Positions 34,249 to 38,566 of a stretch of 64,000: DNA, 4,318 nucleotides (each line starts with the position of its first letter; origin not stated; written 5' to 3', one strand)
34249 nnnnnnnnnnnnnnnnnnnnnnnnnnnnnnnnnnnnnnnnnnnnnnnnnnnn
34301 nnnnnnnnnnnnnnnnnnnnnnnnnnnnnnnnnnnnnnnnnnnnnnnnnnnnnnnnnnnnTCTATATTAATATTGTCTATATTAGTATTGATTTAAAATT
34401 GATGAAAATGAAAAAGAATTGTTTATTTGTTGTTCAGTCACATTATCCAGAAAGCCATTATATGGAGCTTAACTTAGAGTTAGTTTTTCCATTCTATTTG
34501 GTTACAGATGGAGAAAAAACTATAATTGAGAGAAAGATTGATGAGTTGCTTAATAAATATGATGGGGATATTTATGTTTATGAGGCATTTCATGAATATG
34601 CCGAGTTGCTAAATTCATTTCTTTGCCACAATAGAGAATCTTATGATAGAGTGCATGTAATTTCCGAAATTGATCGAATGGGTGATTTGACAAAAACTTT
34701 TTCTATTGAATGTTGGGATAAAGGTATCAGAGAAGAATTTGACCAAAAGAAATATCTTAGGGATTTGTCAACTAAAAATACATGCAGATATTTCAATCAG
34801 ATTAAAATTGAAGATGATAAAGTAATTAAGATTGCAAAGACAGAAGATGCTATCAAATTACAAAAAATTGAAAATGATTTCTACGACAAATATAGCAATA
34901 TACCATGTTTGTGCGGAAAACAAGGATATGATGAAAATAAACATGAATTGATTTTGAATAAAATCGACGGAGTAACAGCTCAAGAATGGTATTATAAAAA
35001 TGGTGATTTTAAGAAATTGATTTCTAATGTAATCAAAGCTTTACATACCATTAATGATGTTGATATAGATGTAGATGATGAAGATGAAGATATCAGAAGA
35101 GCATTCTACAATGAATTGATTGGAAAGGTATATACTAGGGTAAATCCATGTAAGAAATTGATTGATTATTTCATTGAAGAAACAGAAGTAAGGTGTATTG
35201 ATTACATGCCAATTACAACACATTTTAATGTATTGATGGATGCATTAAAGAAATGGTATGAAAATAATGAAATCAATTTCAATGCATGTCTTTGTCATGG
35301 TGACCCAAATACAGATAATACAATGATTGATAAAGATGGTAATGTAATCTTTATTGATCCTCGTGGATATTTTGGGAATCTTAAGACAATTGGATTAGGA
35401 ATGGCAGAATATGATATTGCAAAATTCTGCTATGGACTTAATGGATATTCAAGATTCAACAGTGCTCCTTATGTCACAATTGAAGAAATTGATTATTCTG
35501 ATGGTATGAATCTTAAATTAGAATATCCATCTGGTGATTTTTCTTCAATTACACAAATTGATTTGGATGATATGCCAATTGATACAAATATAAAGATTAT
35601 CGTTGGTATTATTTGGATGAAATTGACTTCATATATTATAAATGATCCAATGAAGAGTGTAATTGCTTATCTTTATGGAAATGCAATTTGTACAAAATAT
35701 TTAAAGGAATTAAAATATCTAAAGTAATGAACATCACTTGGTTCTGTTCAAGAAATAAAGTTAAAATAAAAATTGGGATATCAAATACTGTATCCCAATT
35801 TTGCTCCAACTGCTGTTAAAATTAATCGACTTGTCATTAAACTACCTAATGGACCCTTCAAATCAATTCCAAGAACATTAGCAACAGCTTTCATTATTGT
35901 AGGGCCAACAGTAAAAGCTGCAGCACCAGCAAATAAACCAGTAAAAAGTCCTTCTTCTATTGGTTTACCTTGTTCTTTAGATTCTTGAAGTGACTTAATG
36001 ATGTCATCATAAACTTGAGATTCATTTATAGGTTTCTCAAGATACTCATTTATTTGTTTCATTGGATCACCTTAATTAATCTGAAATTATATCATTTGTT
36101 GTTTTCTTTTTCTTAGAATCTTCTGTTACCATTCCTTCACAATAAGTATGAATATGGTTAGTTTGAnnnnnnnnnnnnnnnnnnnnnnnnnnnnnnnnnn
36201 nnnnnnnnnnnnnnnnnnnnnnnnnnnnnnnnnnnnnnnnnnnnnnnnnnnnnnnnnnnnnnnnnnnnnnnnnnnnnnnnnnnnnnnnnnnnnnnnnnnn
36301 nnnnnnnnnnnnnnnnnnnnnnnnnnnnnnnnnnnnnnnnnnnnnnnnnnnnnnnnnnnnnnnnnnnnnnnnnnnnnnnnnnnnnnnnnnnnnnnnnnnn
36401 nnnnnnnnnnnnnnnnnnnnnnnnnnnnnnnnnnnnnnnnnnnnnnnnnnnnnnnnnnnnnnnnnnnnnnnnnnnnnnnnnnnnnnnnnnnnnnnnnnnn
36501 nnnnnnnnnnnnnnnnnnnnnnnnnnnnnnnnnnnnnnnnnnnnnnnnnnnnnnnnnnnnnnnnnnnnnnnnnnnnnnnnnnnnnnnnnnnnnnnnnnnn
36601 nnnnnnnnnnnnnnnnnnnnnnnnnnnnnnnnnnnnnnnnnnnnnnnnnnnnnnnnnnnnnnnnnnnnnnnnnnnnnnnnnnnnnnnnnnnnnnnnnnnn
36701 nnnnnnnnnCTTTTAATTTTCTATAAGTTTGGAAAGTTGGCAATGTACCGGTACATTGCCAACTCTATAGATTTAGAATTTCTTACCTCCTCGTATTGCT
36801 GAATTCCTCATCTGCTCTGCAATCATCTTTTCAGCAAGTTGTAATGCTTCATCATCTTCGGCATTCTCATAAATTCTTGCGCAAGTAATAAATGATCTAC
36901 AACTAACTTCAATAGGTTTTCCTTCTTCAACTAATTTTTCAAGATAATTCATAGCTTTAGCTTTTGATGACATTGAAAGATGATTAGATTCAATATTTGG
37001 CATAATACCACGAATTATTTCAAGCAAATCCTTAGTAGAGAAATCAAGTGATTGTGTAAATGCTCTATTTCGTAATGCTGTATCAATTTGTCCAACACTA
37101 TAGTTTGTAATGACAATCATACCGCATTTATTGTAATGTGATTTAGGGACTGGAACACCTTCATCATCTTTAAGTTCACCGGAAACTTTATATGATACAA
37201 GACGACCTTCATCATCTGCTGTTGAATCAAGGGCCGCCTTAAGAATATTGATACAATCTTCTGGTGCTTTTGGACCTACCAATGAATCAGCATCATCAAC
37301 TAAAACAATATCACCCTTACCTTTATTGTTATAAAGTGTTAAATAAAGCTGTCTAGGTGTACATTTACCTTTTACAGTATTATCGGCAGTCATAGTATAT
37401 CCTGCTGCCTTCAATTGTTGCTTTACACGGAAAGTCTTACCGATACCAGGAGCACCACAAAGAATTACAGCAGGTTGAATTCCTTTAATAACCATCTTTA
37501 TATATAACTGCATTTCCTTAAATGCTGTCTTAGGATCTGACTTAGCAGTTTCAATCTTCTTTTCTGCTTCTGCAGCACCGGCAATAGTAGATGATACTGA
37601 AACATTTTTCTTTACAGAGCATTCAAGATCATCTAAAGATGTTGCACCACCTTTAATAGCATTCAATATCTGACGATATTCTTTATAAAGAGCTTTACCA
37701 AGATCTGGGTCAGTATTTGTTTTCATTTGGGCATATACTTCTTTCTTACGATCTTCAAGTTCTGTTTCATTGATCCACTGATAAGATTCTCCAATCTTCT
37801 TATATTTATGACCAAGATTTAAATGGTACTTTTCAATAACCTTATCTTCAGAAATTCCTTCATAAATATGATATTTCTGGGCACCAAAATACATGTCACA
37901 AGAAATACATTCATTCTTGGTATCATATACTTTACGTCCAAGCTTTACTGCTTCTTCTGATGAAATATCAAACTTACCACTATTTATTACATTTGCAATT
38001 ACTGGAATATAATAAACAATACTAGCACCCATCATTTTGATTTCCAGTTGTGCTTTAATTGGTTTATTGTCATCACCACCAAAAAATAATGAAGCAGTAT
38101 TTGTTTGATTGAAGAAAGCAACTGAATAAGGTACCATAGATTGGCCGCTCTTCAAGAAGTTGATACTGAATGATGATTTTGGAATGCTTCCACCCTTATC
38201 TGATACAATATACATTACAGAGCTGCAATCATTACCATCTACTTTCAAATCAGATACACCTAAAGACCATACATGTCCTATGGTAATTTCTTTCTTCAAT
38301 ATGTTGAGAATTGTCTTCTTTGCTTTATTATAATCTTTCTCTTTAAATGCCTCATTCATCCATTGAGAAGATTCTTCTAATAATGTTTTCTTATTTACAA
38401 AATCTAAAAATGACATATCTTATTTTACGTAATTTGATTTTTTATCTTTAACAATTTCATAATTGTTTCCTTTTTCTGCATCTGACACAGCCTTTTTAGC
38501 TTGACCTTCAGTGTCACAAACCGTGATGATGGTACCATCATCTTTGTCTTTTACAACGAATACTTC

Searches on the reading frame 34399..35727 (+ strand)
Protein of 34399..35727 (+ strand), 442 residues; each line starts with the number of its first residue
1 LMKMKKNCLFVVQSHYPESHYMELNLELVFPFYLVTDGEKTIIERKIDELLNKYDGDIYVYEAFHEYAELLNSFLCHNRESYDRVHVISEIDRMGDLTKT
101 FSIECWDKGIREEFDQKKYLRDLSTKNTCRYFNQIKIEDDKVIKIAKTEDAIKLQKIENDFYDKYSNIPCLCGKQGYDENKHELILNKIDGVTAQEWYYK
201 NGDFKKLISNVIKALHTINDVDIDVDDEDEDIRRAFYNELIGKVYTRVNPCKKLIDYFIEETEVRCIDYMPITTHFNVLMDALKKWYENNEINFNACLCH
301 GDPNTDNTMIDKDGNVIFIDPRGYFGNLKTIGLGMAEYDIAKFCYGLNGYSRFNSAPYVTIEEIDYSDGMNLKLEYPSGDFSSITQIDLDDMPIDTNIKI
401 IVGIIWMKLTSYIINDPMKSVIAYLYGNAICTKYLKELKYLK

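Call 35: search_protein_families(library=phrogs, proteins=[window:34399-35727:+], max_evalue=0.001)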
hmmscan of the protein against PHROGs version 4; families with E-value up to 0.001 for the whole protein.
window:34399-35727:+ (442 aa): 1 family
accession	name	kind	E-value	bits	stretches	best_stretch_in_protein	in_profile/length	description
phrog_4098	-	unknown function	6.7e-55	187.6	1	115-438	199-505/559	-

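Call 80: search_protein_families(library=pfam, proteins=[window:34399-35727:+], max_evalue=0.001)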
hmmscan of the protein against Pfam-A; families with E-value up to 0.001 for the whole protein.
window:34399-35727:+ (442 aa): 2 families
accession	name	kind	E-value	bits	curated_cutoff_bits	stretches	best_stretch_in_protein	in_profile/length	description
PF01636.29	APH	-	5.6e-05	23.4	23.2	1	288-344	164-210/239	Phosphotransferase enzyme family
PF03881.20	Fructosamin_kin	-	0.00016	21.5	22.4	1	273-337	167-228/288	Fructosamine kinase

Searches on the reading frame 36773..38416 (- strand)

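Call 24: search_protein_families(library=pfam, proteins=[window:36773-38416:-], max_evalue=0.01)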
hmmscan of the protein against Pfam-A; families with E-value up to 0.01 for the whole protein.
window:36773-38416:- (547 aa): 4 families
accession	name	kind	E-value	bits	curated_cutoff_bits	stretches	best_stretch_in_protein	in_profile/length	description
PF00004.35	AAA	-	6.1e-06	27.2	21.2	1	317-452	1-123/131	ATPase family associated with various cellular activities (AAA)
PF16796.11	Microtub_bd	-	0.0022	18.4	27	1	292-336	69-111/155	Microtubule binding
PF13401.12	AAA_22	-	0.0055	17.5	27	0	316-364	7-57/130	AAA domain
PF13671.12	AAA_33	-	0.0097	16.7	27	0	317-349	2-34/143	AAA domain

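Call 35: search_protein_families(library=phrogs, proteins=[window:36773-38416:-], max_evalue=0.001)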
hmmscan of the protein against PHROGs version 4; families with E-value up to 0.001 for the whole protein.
window:36773-38416:- (547 aa): 3 families
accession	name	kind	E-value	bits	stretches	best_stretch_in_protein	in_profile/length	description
phrog_1250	-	unknown function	2.3e-32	113.3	1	268-521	57-315/327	unknown function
phrog_168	-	DNA, RNA and nucleotide metabolism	2.2e-06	28.6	1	306-483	33-185/314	clamp loader of DNA polymerase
phrog_249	-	moron, auxiliary metabolic gene and host takeover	0.00024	21.6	1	168-343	6-156/380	porphyrin biosynthesis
